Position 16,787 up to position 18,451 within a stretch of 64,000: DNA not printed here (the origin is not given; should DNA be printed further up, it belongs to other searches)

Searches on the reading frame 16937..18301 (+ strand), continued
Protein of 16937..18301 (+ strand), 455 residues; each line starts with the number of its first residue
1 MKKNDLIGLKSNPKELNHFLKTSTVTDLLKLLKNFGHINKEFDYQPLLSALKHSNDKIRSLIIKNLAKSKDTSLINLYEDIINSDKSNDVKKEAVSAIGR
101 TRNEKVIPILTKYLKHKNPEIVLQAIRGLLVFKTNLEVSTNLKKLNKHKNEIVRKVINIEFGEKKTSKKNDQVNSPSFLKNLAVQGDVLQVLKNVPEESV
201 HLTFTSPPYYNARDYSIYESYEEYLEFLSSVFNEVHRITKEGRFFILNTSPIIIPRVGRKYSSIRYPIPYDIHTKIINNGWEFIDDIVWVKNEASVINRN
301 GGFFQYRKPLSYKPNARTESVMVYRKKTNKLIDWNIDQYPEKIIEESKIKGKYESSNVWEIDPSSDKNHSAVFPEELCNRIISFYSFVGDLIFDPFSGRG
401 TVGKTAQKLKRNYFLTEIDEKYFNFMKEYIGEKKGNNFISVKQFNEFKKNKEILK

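Call 31: predict_structure(alignment_id=A1)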
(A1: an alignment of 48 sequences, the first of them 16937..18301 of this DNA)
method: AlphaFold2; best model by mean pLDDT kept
length: 455 residues; sequences in the alignment: 48
mean_pLDDT: 81.3   pTM: 0.60
mean pLDDT of the five models: 81.3, 78.6, 78.1, 77.2, 71.4
residues with pLDDT >= 90: 224; 70-90: 133; 50-70: 43; < 50: 55
segments of 3 or more residues with pLDDT < 50: 165-169, 211-215, 252-266, 294-315, 367-370, 452-455
pLDDT, mean of each block of 10 residues (from residue 1): 80 92 93 86 92 96 94 95 96 97 95 95 97 94 94 87 57 86 94 94 79 57 85 95 84 37 44 84 82 47 40 53 87 80 88 71 57 79 93 91 93 93 88 80 79 40
secondary structure, 60 per line:
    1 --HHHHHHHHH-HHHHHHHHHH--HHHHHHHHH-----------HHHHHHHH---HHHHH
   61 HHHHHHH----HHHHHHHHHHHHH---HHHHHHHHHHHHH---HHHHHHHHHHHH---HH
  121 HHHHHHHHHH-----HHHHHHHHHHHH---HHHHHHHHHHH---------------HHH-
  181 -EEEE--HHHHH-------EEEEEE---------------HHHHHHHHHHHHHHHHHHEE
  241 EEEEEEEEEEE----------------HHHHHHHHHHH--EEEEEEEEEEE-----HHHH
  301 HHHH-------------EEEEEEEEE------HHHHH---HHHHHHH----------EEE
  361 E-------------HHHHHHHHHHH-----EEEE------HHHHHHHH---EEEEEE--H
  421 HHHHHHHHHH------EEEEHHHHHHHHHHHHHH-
elements in order: H3-11 H13-22 H25-33 H45-52 H56-67 H72-84 H88-100 H104-115 H119-130 H136-147 H151-161 E182-185 H188-192 E200-205 H221-238 E239-251 H268-278 E281-291 H297-304 E318-326 H333-337 H341-347 E358-361 H375-385 E391-394 H401-408 E412-417 H420-430 E437-440 H441-454

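Call 34: fold_search(model_id=the predicted structure, library=pdb)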
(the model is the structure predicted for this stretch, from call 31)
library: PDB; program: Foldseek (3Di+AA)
matches with E <= 10: 1288; with E <= 0.001: 88
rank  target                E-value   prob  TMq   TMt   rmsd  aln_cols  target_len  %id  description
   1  2zig_A                1.1e-14  1.00  0.42  0.78   5.6       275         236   25  Crystal Structure of TTHA0409, Putative DNA Modification Methylase from Thermus thermophilus HB8 (released 2008-07-29)
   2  2zie_B                1.5e-14  1.00  0.41  0.79   5.3       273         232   26  Crystal Structure of TTHA0409, Putatative DNA Modification Methylase from Thermus thermophilus HB8- Selenomethionine d (released 2008-07-29)
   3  8s9o_B                2.4e-14  1.00  0.38  0.74   6.0       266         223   23  DNA cytosine-N4 methyltransferase (residues 61-324) from the Bdelloid rotifer Adineta vaga - P1 crystal form (released 2023-08-02)
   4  2zif_A                2.6e-14  1.00  0.41  0.77   5.5       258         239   25  Crystal Structure of TTHA0409, Putative DNA Modification Methylase from Thermus thermophilus HB8- Complexed with S-Ade (released 2008-07-29)
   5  2zif_B                6.8e-14  1.00  0.38  0.69   7.0       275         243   25  Crystal Structure of TTHA0409, Putative DNA Modification Methylase from Thermus thermophilus HB8- Complexed with S-Ade (released 2008-07-29)
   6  2zig_B                7.2e-14  1.00  0.38  0.72   6.7       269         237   25  Crystal Structure of TTHA0409, Putative DNA Modification Methylase from Thermus thermophilus HB8 (released 2008-07-29)
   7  8s9n                  7.5e-14  1.00  0.38  0.74   5.9       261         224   23  DNA cytosine-N4 methyltransferase (residues 61-324) from the Bdelloid rotifer Adineta vaga - C2 crystal form (released 2023-08-02)
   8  8s9o_A                7.9e-14  1.00  0.37  0.71   6.7       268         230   22  DNA cytosine-N4 methyltransferase (residues 61-324) from the Bdelloid rotifer Adineta vaga - P1 crystal form (released 2023-08-02)
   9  2zie_A                8.8e-14  1.00  0.41  0.78   6.0       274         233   24  Crystal Structure of TTHA0409, Putatative DNA Modification Methylase from Thermus thermophilus HB8- Selenomethionine d (released 2008-07-29)
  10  8s9m                  3.2e-13  1.00  0.38  0.68   6.2       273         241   23  DNA cytosine-N4 methyltransferase (residues 79-324) from the Bdelloid rotifer Adineta vaga (released 2023-08-02)
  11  6pbd_B                1.7e-12  1.00  0.40  0.54   5.3       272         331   20  DNA N6-Adenine Methyltransferase CcrM In Complex with Double-Stranded DNA Oligonucleotide Containing Its Recognition S (released 2019-10-23)
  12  6pbd_A                6.0e-12  1.00  0.41  0.52   5.9       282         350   20  DNA N6-Adenine Methyltransferase CcrM In Complex with Double-Stranded DNA Oligonucleotide Containing Its Recognition S (released 2019-10-23)
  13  1boo                  9.6e-11  1.00  0.39  0.61   9.0       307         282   18  PVUII DNA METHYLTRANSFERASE (CYTOSINE-N4-SPECIFIC) (released 1998-08-12)
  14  5hfj_C                1.2e-10  1.00  0.37  0.79   4.0       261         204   19  crystal structure of M1.HpyAVI-SAM complex (released 2016-11-16)
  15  1g60_A                1.2e-10  1.00  0.38  0.70   8.3       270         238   21  Crystal Structure of Methyltransferase MboIIa (Moraxella bovis) (released 2002-05-01)
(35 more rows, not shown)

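Call 46: search_protein_families(library=pfam, proteins=[L053:7504-8121:+, L053:4986-5684:+, L053:8403-9524:-, L053:5965-7347:+], max_evalue=0.01)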
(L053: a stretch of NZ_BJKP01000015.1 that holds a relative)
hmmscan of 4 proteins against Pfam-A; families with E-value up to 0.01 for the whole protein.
L053:7504-8121:+ (206 aa): 0 families

L053:4986-5684:+ (233 aa): 3 families
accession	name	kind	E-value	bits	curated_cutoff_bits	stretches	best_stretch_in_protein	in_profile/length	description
PF00805.28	Pentapeptide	-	3.5e-48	161.1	20.2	5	70-105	3-38/40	Pentapeptide repeats (8 copies)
PF13599.13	Pentapeptide_4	-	2.4e-19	69.6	38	2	89-165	2-78/78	Pentapeptide repeat region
PF13576.12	Pentapeptide_3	-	1.1e-14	54.8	27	1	197-231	11-47/48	Pentapeptide repeats (9 copies)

L053:8403-9524:- (373 aa): 1 family
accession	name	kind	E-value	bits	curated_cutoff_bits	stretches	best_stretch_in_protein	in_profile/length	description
PF01702.25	TGT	-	1.7e-156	521.2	26.3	1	14-364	2-352/357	Queuine tRNA-ribosyltransferase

L053:5965-7347:+ (461 aa): 4 families
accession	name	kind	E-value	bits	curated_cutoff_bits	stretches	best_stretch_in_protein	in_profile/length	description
PF01555.25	N6_N4_Mtase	-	3.3e-36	125.7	26.7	1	204-429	1-218/221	DNA methylase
PF13646.12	HEAT_2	-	7.1e-15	55.5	27.7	1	80-160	3-83/88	HEAT repeats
PF02985.28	HEAT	-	8.1e-10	38.5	23.5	0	77-104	1-27/31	HEAT repeat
PF01602.26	Adaptin_N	-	0.0052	15.8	37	1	48-176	82-228/524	Adaptin N terminal region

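Call 51: search_dna_similar(query=window:16937-18301:+, collection=plasmids, mode=protein, max_evalue=1e-10, max_rows=25)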
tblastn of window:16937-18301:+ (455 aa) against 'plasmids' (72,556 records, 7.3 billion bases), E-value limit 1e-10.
Records with a match: 15; places in all: 15; records where one place covers at least 80% of the query: 0.
Best place of each record, by identity: <60% 15.
By first word of the organism name: Escherichia 10; Salmonella 4; Klebsiella 1.
By predicted mobility (MOB-suite, as given by PLSDB): mobilizable 15.
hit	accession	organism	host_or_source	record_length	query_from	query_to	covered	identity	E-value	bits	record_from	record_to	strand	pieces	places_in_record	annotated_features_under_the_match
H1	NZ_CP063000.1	Klebsiella pneumoniae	Homo sapiens,Gall bladder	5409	152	428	61%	45.6%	5e-59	216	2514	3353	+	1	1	site-specific DNA-methyltransferase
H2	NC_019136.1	Salmonella enterica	-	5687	179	428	55%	47.2%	6e-57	210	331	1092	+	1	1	site-specific DNA-methyltransferase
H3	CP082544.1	Salmonella enterica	Chicken Legs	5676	179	428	55%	47.2%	8e-57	209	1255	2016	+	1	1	site-specific DNA-methyltransferase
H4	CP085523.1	Escherichia coli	culture,feces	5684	179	428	55%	47.2%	8e-57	209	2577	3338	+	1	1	site-specific DNA-methyltransferase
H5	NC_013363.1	Escherichia coli O26:H11 str. 11368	-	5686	179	428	55%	47.2%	8e-57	209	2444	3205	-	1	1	site-specific DNA-methyltransferase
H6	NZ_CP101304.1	Escherichia coli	Homo sapiens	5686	179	428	55%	47.2%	8e-57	209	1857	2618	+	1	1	site-specific DNA-methyltransferase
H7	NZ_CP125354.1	Escherichia fergusonii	chicken meat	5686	179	428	55%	47.2%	8e-57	209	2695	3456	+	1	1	site-specific DNA-methyltransferase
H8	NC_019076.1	Escherichia coli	-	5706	179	428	55%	47.2%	8e-57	209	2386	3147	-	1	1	site-specific DNA-methyltransferase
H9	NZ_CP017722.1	Salmonella enterica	food,mango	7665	179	428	55%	47.2%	9e-57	209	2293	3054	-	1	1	site-specific DNA-methyltransferase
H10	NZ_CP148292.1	Escherichia coli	Cat,single cell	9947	179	428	55%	47.2%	9e-57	209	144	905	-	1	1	site-specific DNA-methyltransferase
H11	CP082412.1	Salmonella enterica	animal-swine-market swine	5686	179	428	55%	47.2%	1e-56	209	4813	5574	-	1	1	none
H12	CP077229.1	Escherichia coli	Seth Lab strain,Seth Lab Isolate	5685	179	426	55%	47.2%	1e-56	209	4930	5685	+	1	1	none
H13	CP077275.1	Escherichia coli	Seth Lab strain,Seth Lab Isolate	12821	179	422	54%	48.0%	4e-56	207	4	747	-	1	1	none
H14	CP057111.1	Escherichia coli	culture,Pooled sheep faecal samples ...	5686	203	428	50%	47.4%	7e-48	183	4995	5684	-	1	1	none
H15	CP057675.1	Escherichia coli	culture,Pooled sheep faecal samples ...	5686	179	378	44%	48.5%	1e-40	162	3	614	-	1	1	none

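Call 54: get_annotated_region(hit=H1, flank=2500)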
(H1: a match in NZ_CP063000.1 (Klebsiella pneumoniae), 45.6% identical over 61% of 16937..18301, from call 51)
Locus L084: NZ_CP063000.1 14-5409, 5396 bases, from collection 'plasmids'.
description: Klebsiella pneumoniae strain CriePir197 plasmid unnamed3
organism: Klebsiella pneumoniae (NCBI taxid 573)
taxonomy: Bacteria; Pseudomonadota; Gammaproteobacteria; Enterobacterales; Enterobacteriaceae; Klebsiella; Klebsiella pneumoniae
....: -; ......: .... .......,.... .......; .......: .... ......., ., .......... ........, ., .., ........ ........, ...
typing (MOB-suite, as given by PLSDB): mobilizable; replicon rep_cluster_2335; relaxase MOBP,MOBP
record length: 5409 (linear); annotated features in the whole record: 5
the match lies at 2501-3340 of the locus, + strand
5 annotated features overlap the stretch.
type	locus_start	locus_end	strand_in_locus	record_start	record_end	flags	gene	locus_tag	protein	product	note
CDS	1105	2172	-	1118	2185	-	-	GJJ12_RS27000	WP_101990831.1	CfrBI family restriction endonuclease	-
CDS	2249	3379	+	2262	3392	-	-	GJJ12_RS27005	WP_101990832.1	site-specific DNA-methyltransferase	GO:0009307 - DNA restriction-modification system [Evidence IEA]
CDS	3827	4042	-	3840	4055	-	-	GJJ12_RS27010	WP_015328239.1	MbeD family mobilization/exclusion protein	-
CDS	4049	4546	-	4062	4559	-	-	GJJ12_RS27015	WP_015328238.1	MbeB family mobilization protein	-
CDS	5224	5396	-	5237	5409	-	-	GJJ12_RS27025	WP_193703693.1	MobC family plasmid mobilization relaxosome protein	-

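Call 57: search_protein_families(library=pfam, proteins=[L084:2249-3376:+, L084:1108-2172:-], max_evalue=0.1)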
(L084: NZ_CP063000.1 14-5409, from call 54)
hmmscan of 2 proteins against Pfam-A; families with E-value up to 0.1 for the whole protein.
L084:2249-3376:+ (376 aa): 6 families
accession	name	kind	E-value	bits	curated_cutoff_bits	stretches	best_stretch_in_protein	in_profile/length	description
PF01555.25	N6_N4_Mtase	-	2.4e-53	181.8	26.7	1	132-363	1-220/221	DNA methylase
PF03602.21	Cons_hypoth95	-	0.0037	17.4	24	0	323-359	40-77/182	Conserved hypothetical protein 95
PF13649.12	Methyltransf_25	-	0.007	17.5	27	0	328-362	1-37/97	Methyltransferase domain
PF01170.24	UPF0020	-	0.0084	16.3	22.3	0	301-339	4-43/197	RMKL-like, methyltransferase domain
PF02086.21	MethyltransfD12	-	0.034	14.3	22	0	104-167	149-216/253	D12 class N6 adenine-specific DNA methyltransferase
PF08241.18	Methyltransf_11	-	0.06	14.4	21.2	0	96-179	28-94/95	Methyltransferase domain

L084:1108-2172:- (355 aa): 1 family
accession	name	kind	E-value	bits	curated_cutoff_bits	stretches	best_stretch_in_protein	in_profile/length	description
PF09516.16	RE_CfrBI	-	1.3e-17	64.4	25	1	31-261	2-242/257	CfrBI restriction endonuclease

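Call 63: find_related_loci(query=A1, collection=viral_contigs, flank=4000)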
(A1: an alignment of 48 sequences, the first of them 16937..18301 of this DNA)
Query A1 (455 aa) in viral_contigs; peptide patterns used: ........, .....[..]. (x = any residue, [..] = any of these).
43 stretches matched a pattern; 20 encode a relative of the query (tblastn E <= 1e-3); 20 distinct loci.
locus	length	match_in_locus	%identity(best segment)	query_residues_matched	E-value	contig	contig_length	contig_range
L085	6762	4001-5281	53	26-445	8e-147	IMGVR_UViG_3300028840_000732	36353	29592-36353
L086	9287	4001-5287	51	20-448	3e-147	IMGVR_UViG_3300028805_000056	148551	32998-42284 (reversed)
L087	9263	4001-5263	52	31-446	2e-141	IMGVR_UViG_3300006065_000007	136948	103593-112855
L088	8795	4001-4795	59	177-444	2e-108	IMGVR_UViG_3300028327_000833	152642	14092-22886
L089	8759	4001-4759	59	175-427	6e-107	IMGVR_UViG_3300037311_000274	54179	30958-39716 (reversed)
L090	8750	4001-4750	58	178-427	5e-98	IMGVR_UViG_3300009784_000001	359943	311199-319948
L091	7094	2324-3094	49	176-428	2e-76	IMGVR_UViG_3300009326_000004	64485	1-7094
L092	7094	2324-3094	49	176-428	2e-76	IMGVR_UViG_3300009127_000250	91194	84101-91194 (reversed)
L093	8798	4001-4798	48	181-427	8e-76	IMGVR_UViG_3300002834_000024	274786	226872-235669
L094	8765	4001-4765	48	179-431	3e-76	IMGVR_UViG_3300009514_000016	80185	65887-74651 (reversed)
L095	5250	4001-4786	46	175-428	6e-73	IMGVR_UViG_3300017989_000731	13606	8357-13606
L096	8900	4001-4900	39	133-422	5e-71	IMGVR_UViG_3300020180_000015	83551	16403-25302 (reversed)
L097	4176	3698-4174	51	185-343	5e-49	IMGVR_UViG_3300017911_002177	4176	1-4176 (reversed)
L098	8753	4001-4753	45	179-425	2e-66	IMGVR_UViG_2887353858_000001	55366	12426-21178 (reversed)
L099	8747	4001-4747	31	179-432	3e-31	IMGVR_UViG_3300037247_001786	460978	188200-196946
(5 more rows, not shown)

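Call 68: search_protein_families(library=phrogs, proteins=[L089:485-1492:+, L089:1446-2465:+, L089:2732-3670:+, L089:3666-3986:+, L089:6426-7517:+, L090:2195-3286:+, L090:3279-3770:+, L090:4884-5807:-, L090:5904-6986:+, L090:7009-7809:+], max_evalue=0.00001)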
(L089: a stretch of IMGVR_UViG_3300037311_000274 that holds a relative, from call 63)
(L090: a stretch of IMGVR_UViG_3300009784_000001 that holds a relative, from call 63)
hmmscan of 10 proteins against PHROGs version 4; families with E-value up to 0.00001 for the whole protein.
L089:485-1492:+ (336 aa): 1 family
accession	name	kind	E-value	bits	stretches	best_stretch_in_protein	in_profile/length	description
phrog_678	-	DNA, RNA and nucleotide metabolism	2.4e-08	34.9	1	38-113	35-120/346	replication initiation O-like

L089:1446-2465:+ (340 aa): 4 families
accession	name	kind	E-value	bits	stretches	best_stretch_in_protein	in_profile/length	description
phrog_50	-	DNA, RNA and nucleotide metabolism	4e-38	132.8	1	49-329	220-512/570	DnaC-like helicase loader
phrog_3277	-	DNA, RNA and nucleotide metabolism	6.6e-26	92.1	1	194-327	12-150/168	DnaC-like helicase loader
phrog_26922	-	DNA, RNA and nucleotide metabolism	1.4e-10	42.7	1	249-324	4-79/92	DnaC-like helicase loader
phrog_168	-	DNA, RNA and nucleotide metabolism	3.1e-06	28.1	1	193-299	43-140/314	clamp loader of DNA polymerase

L089:2732-3670:+ (313 aa): 1 family
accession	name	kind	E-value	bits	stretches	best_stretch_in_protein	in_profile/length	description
phrog_20769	-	unknown function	1.1e-08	35.6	1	197-310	193-317/318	-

L089:3666-3986:+ (107 aa): 0 families

L089:6426-7517:+ (364 aa): 10 families
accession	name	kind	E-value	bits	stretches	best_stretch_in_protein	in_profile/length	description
phrog_67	-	other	1e-64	220.9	1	36-346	128-354/743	DNA methyltransferase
phrog_498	-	other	1e-23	84.7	1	41-338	213-423/633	DNA methyltransferase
phrog_3008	-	other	5.6e-17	62.8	1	256-337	129-213/244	DNA methyltransferase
phrog_12517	-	unknown function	5.6e-13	49.8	1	278-339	90-151/316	-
phrog_8769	-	other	4.3e-11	43.5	1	291-343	9-61/71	methyltransferase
phrog_6952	-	other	3.4e-10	41.1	1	252-336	91-176/181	DNA methyltransferase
phrog_6025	-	other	2.8e-09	37.9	1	34-181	14-118/192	DNA methyltransferase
phrog_18293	-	other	4.9e-09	37.2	1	268-338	40-110/119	methyltransferase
phrog_18146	-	other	8.9e-09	35.7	1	273-325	48-101/452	DNA methyltransferase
phrog_23085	-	unknown function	2.7e-06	28.1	1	261-336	27-106/138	-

L090:2195-3286:+ (364 aa): 1 family
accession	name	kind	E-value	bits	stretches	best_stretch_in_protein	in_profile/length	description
phrog_1221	-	unknown function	3.4e-57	195.1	1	1-348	16-323/355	-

L090:3279-3770:+ (164 aa): 1 family
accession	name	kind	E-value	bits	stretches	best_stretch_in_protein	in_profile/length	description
phrog_12005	-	unknown function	1.7e-13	52.1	1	8-123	2-100/137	-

L090:4884-5807:- (307 aa): 0 families

L090:5904-6986:+ (361 aa): 0 families

L090:7009-7809:+ (267 aa): 3 families
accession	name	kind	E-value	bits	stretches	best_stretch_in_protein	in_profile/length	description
phrog_435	-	lysis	2.4e-24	87.2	1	7-172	114-268/556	endolysin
phrog_2742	-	lysis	4.5e-16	60.2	1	7-191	3-182/318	endolysin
phrog_12727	-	lysis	1.2e-07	32.4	1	7-206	164-360/393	endolysin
